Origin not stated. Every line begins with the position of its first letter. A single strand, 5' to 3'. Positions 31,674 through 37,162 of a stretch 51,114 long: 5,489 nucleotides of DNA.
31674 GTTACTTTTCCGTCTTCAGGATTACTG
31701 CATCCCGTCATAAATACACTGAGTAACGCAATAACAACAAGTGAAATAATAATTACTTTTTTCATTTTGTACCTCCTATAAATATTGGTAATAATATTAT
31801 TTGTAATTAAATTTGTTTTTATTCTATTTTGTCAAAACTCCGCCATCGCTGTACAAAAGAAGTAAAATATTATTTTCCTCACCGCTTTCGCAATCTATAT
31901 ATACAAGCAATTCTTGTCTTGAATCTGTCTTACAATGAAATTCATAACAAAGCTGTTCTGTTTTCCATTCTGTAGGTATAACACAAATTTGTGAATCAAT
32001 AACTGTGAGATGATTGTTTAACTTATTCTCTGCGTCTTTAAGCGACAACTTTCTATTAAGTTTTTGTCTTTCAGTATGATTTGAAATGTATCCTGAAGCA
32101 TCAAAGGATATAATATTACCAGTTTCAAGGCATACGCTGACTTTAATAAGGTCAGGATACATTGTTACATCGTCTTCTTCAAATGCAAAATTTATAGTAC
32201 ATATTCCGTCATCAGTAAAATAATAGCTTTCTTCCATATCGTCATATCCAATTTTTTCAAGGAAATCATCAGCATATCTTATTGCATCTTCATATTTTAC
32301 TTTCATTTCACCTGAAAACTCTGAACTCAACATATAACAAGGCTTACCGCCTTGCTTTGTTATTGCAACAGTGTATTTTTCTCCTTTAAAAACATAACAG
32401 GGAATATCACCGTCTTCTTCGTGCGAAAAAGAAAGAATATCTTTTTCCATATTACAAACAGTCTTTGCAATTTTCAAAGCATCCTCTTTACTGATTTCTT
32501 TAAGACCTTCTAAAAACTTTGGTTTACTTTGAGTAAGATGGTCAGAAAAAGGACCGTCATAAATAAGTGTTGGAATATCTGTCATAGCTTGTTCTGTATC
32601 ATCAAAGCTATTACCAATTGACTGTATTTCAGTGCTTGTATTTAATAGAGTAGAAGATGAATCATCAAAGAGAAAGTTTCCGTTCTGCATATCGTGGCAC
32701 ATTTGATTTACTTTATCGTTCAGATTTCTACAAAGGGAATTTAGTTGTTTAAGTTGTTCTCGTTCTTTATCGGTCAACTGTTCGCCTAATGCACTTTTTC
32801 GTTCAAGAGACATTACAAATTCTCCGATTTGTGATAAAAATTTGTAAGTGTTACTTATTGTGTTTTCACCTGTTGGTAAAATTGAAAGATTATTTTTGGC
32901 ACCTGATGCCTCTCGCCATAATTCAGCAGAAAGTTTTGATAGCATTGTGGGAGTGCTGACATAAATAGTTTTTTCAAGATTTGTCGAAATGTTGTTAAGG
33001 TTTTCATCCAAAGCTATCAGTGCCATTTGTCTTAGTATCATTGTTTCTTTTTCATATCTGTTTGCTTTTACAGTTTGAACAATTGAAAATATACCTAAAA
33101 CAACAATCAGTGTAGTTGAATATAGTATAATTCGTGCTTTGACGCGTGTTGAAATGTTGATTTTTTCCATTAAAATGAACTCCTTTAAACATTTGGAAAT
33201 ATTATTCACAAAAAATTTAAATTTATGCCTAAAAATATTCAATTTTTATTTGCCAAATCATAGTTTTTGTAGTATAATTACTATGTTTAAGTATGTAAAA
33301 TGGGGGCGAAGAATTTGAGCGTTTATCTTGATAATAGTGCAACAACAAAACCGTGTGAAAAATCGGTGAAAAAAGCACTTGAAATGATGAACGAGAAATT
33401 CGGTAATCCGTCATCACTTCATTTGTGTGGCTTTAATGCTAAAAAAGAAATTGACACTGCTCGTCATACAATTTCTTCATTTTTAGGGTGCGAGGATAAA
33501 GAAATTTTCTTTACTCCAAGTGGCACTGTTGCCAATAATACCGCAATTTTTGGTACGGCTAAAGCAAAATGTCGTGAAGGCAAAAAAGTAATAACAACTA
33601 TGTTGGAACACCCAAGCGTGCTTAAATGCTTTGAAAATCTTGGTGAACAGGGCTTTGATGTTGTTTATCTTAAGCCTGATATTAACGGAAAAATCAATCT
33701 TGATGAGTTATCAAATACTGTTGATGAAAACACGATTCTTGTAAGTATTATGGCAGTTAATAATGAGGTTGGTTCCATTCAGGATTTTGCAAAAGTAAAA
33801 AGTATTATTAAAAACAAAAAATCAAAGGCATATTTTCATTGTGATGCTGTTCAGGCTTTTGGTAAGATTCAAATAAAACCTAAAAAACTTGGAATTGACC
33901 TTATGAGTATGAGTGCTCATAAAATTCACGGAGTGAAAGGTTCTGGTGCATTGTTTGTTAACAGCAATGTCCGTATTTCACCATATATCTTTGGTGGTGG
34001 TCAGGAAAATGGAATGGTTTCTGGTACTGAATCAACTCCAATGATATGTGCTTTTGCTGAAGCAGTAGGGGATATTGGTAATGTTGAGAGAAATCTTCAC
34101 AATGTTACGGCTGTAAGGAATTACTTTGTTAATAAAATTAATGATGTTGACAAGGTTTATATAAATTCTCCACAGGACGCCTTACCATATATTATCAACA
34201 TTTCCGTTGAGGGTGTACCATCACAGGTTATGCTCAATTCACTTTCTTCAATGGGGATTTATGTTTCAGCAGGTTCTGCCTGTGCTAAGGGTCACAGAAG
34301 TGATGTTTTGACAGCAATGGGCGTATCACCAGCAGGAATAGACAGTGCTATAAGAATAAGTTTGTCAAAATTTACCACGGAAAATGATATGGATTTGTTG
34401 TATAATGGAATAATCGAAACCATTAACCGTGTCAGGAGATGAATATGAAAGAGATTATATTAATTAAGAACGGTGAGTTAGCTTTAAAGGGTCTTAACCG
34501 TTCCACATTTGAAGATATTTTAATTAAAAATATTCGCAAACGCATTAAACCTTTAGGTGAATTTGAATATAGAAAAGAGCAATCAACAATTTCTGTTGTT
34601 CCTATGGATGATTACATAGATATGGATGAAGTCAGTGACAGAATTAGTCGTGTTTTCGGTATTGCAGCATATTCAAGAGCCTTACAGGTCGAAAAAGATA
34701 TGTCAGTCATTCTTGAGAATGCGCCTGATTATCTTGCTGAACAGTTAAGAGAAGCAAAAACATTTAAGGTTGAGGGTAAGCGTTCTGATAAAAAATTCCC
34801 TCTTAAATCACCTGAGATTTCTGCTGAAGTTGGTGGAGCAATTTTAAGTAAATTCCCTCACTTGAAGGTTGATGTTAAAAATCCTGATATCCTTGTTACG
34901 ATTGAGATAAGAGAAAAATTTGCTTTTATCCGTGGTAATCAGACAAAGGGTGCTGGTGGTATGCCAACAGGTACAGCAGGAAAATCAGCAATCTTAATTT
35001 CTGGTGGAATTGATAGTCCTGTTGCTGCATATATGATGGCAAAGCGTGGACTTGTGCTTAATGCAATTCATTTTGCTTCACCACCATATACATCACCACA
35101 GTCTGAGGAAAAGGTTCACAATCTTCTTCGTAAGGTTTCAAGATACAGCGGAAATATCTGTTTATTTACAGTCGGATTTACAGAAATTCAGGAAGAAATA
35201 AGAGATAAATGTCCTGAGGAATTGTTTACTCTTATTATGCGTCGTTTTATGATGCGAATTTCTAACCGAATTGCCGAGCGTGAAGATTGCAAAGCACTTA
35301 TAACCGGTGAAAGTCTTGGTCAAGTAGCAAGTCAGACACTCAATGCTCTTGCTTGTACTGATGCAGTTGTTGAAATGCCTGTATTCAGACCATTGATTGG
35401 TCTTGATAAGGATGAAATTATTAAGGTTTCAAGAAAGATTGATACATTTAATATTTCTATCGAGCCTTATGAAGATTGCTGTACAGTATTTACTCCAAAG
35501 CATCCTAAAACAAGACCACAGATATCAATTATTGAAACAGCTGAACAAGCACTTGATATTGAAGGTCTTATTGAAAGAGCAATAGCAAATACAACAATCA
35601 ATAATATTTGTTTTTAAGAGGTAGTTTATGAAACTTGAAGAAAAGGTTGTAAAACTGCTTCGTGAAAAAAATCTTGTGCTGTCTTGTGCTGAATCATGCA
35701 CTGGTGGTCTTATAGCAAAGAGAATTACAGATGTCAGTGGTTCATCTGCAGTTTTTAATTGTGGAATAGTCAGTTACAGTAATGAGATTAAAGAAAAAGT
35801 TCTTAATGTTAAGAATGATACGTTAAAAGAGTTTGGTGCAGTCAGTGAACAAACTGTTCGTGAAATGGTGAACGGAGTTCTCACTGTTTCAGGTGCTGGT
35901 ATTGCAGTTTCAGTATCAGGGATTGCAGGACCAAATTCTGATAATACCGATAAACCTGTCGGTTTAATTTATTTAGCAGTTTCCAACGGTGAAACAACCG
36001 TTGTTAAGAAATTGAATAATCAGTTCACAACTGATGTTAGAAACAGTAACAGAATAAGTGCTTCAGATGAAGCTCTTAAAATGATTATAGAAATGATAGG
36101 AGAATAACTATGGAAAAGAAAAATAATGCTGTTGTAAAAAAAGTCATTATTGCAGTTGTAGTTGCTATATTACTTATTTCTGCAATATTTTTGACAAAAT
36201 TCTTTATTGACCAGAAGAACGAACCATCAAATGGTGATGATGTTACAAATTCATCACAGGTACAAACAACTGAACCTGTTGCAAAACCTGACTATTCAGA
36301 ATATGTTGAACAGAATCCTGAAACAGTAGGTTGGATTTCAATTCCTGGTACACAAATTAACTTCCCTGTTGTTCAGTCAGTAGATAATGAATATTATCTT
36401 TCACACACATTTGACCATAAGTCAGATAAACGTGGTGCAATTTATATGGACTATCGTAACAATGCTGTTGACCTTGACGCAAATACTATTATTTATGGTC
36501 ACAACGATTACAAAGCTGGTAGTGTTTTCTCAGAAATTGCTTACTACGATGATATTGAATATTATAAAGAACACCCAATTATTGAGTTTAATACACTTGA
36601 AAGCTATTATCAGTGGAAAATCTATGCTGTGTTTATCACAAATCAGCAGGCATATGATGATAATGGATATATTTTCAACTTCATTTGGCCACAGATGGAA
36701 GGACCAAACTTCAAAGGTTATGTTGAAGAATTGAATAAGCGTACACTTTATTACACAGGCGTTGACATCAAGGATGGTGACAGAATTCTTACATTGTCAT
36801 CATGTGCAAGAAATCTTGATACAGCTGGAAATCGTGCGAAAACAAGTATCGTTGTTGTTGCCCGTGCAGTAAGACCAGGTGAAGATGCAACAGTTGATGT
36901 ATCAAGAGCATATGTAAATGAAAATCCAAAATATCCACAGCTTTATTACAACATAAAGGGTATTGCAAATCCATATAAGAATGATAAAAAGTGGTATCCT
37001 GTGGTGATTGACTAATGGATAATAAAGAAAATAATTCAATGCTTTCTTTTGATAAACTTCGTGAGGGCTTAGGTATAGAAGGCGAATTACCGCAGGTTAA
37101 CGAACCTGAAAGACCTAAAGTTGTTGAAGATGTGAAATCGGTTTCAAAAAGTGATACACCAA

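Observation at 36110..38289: Class B sortase translationally coupled to a paralogue that has lost catalytic His and Cys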

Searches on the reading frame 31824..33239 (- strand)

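Call 4: search_protein_families(library=pfam, proteins=[window:31824-33239:-], max_evalue=0.01)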
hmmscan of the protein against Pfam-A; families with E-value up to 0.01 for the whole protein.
window:31824-33239:- (471 aa): 4 families
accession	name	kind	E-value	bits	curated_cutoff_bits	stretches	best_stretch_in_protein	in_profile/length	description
PF14620.12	YPEB_PepSY1-2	-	4e-51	174.3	31.7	1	210-392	3-193/195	YpeB sporulation, PepSY1 and PepSY2 domains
PF20769.2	YPEB_N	-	9.3e-28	97.3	27.3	1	59-191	2-134/136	YpeB N-terminal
PF03413.25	PepSY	-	2.2e-05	25.1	24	0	397-454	1-55/60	Peptidase propeptide and YPEB domain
PF16244.11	DUF4901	-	0.0098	16.4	27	0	306-381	68-146/148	YcdB, YcdC repeated domain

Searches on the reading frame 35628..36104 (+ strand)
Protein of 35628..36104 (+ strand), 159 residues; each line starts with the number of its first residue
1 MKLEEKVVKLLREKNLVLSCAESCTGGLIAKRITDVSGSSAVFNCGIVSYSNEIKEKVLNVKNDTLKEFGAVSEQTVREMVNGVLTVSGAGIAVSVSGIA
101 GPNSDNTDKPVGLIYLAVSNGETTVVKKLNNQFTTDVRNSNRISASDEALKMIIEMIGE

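Call 4: search_protein_families(library=pfam, proteins=[window:35628-36104:+], max_evalue=0.01)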
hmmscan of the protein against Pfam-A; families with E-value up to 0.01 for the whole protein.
window:35628-36104:+ (159 aa): 1 family
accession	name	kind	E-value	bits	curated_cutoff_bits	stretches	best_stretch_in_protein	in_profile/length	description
PF02464.23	CinA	-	7.3e-52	175.5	23.5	1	2-156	3-154/155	Competence-damaged protein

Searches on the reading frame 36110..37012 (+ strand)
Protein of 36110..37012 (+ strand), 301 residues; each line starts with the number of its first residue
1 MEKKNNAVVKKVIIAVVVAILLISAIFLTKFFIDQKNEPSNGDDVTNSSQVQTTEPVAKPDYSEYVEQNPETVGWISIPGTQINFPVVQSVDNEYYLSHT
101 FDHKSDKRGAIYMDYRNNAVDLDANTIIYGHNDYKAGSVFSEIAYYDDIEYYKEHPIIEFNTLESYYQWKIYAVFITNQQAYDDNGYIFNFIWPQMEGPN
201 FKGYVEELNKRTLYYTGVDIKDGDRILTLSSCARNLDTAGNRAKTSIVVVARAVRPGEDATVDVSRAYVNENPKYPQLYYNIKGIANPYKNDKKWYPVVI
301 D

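Call 4: search_protein_families(library=pfam, proteins=[window:36110-37012:+], max_evalue=0.01)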
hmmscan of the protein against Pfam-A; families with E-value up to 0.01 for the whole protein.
window:36110-37012:+ (301 aa): 1 family
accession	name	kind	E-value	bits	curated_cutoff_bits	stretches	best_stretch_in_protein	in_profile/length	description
PF04203.18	Sortase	-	2.2e-13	50.5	26.6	1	76-253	1-124/125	Sortase domain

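Call 5: search_protein_families(library=ncbifam, proteins=[window:36110-37012:+], max_evalue=0.01)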
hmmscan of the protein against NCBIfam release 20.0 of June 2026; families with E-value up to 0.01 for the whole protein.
window:36110-37012:+ (301 aa): 2 families
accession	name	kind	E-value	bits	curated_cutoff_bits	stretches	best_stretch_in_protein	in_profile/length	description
TIGR03064.1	sortase_srtB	equivalog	9e-46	156.1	153.75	1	7-237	2-229/235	class B sortase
NF040525.1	SrtB_LPKTxSAVK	exception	4.1e-22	78.4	200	1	40-237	32-228/261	class B sortase, LPKTxAVK-specific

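Call 6: search_solved_structures(query=window:36110-37012:+, show_alignments=2, max_evalue=0.001)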
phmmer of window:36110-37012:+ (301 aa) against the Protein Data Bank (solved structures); distinct sequences matched with E-value up to 0.001: 15.
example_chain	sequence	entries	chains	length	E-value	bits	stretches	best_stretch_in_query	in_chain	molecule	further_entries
5jcv_A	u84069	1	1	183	2.7e-30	109.2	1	68-238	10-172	Lmo2181 protein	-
1rz2_A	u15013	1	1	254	7.1e-30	107.8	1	8-244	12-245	conserved hypothetical protein BA4783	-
2oqw_A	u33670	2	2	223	1.4e-29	106.8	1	52-244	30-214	Sortase B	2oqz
1qwz_A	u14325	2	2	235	3.6e-26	95.6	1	35-255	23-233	NPQTN specific sortase B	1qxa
4lfd_A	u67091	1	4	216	4.1e-26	95.4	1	55-255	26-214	Sortase B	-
1qx6_A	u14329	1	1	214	4.7e-26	95.2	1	56-255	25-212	NPQTN specific sortase B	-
1ng5_A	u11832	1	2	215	1e-25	94.1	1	38-255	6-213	sortase B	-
4y4q_A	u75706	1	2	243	2.9e-23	86.1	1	54-236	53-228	Sortase, SrtB family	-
6kyd_A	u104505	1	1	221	1.1e-22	84.2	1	46-239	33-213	Putative peptidase C60B, sortase B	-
5gyj_A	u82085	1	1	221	1.5e-22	83.8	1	46-239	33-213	Putative peptidase C60B, sortase B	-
6kyc_A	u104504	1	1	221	3.4e-22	82.6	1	46-239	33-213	Putative peptidase C60B, sortase B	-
4ux7_A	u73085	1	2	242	1.1e-21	80.9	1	49-239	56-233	PUTATIVE PEPTIDASE C60B, SORTASE B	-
5b23_A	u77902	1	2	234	4.4e-20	75.6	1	66-236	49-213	Uncharacterized protein Sortase B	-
5yfk_A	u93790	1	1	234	9.2e-19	71.3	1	66-233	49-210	Uncharacterized protein Sortase B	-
3psq_A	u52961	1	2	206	5.1e-13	52.5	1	62-237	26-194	Hypothetical exported protein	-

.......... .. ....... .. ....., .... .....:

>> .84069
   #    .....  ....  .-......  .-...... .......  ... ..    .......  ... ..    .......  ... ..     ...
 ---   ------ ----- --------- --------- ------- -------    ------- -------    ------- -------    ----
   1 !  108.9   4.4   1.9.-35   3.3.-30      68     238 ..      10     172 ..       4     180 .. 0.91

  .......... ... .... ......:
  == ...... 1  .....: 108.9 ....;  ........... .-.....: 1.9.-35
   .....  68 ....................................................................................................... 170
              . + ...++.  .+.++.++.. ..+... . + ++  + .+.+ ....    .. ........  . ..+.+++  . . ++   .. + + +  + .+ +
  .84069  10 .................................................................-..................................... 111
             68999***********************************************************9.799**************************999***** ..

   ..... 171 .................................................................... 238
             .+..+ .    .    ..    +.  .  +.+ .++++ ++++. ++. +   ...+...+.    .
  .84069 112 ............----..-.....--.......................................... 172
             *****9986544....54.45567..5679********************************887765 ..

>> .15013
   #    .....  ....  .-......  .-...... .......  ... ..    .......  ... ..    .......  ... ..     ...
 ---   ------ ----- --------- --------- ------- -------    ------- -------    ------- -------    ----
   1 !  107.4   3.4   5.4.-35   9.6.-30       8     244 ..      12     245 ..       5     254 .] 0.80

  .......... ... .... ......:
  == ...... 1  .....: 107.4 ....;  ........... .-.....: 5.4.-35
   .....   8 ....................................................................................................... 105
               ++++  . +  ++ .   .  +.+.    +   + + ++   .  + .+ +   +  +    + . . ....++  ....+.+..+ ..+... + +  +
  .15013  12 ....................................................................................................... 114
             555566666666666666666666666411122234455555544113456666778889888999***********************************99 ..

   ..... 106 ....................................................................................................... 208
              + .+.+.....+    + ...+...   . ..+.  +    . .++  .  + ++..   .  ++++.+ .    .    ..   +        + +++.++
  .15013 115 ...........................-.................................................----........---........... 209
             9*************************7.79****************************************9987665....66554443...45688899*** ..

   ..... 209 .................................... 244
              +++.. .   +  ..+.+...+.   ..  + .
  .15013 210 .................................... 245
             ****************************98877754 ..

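Call 18: find_homologous_proteins(query=window:36110-37012:+, max_evalue=1e-10)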
Query window:36110-37012:+ (301 aa): 847 proteins with E <= 1e-10 among 2773 candidates; the best 120 are listed.
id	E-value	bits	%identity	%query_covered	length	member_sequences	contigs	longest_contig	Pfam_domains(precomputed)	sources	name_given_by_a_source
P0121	1.2e-199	680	100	100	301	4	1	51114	PF04203.19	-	-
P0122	1.9e-186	637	94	100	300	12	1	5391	PF04203.19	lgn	-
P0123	1.3e-185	634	92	100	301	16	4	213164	PF04203.19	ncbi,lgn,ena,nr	ncbi:MAG: class B sortase [Clostridia bacterium]|nr:class B sortase [Clostridia bacterium]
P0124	1.1e-178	611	89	100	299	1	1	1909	PF04203.19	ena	-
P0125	1.2e-174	598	87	100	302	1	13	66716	PF04203.19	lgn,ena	-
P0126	1.5e-174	598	87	100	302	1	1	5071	PF04203.19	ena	-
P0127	3.8e-174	596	87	100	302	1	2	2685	PF04203.19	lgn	-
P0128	4.1e-174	596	87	100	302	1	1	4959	PF04203.19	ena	-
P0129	1.4e-173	594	87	100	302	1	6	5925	PF04203.19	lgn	-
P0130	6.8e-173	592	86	100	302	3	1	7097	PF04203.19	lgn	-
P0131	8.2e-171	585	85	100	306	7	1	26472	PF04203.19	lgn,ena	-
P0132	1.4e-170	585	83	100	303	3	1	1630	PF04203.19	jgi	jgi:SrtB family sortase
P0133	1.8e-169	581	85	100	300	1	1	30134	PF04203.19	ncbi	-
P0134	6.0e-148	510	74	100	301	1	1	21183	PF04203.19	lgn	-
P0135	3.1e-147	508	74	100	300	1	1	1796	PF04203.19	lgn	-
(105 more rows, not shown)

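Call 42: predict_structure(alignment_id=A2)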
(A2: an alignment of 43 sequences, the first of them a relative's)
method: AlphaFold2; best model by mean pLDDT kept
length: 301 residues; sequences in the alignment: 43
mean_pLDDT: 89.2   pTM: 0.78
mean pLDDT of the five models: 89.2, 88.1, 87.9, 86.9, 86.6
residues with pLDDT >= 90: 221; 70-90: 52; 50-70: 10; < 50: 18
segments of 3 or more residues with pLDDT < 50: 38-53
pLDDT, mean of each block of 10 residues (from residue 1): 62 86 87 65 38 60 96 98 97 94 96 96 97 90 97 98 96 96 90 94 97 98 98 88 93 96 98 94 93 92 78
secondary structure, 60 per line:
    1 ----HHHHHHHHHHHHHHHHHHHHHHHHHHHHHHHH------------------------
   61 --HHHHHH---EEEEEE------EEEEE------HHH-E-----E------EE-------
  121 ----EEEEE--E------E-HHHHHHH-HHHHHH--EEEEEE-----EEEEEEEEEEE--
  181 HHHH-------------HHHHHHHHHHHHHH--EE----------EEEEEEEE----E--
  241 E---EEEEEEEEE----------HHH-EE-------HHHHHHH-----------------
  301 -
elements in order: H5-36 H63-68 E72-77 E84-88 E125-129 H141-147 H149-154 E157-162 E168-178 H181-184 H198-211 E226-233 E245-253 H277-283

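Call 45: fold_search(model_id=the predicted structure, library=pdb)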
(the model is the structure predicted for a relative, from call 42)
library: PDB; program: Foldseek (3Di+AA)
matches with E <= 10: 237; with E <= 0.001: 118
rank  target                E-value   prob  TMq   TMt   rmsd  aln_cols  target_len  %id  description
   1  1qx6                  5.4e-20  1.00  0.57  0.79   3.2       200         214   28  Crystal structure of Sortase B complexed with E-64 (released 2004-04-06)
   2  4lfd_A                8.3e-20  1.00  0.57  0.79   3.1       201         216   29  Staphylococcus aureus sortase B-substrate complex (released 2014-02-12)
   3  1qwz                  9.9e-20  1.00  0.57  0.72   3.3       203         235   29  Crystal structure of Sortase B from S. aureus complexed with MTSET (released 2004-04-06)
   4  1ng5_A                2.8e-19  1.00  0.58  0.81   3.3       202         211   28  2.0 A crystal structure of Staphylococcus aureus Sortase B (released 2003-09-23)
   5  1rz2                  2.2e-18  1.00  0.56  0.78   2.7       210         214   29  1.6A crystal structure of the protein BA4783/Q81L49 (similar to sortase B) from Bacillus anthracis. (released 2004-07-06)
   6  1ng5_B                6.9e-18  1.00  0.56  0.80   3.3       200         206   28  2.0 A crystal structure of Staphylococcus aureus Sortase B (released 2003-09-23)
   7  2oqz                  8.8e-18  1.00  0.55  0.76   3.3       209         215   28  The crystal structure of sortase B from B.anthracis in complex with AAEK2 (released 2007-06-19)
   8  5b23_A                1.1e-17  1.00  0.55  0.89   2.9       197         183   26  X-ray Structure of Clostridium Perfringens Sortase B (released 2016-12-28)
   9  2oqw                  1.2e-17  1.00  0.55  0.78   3.1       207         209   29  The crystal structure of sortase B from B.anthracis in complex with AAEK1 (released 2007-06-19)
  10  5yfk                  1.3e-17  1.00  0.55  0.77   2.9       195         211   26  X-ray structure of a mutant form C232S of Clostridium perfringens sortase B (released 2017-10-18)
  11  4ux7_A                2.6e-17  1.00  0.53  0.77   3.2       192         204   26  Structure of a Clostridium difficile sortase (released 2015-04-01)
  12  5jcv                  3.1e-17  1.00  0.51  0.86   3.5       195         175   32  Sortase B from Listeria monocytogenes. (released 2016-04-27)
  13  3psq_A                1.3e-15  1.00  0.53  0.83   3.2       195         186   21  Crystal structure of Spy0129, a Streptococcus pyogenes class B sortase involved in pilus biogenesis (released 2011-01-19)
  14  6kyd                  2.6e-15  1.00  0.49  0.78   2.4       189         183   26  Structure of the R217A mutant of Clostridium difficile sortase B (released 2020-02-19)
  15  3psq_B                3.6e-15  1.00  0.52  0.84   3.0       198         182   20  Crystal structure of Spy0129, a Streptococcus pyogenes class B sortase involved in pilus biogenesis (released 2011-01-19)
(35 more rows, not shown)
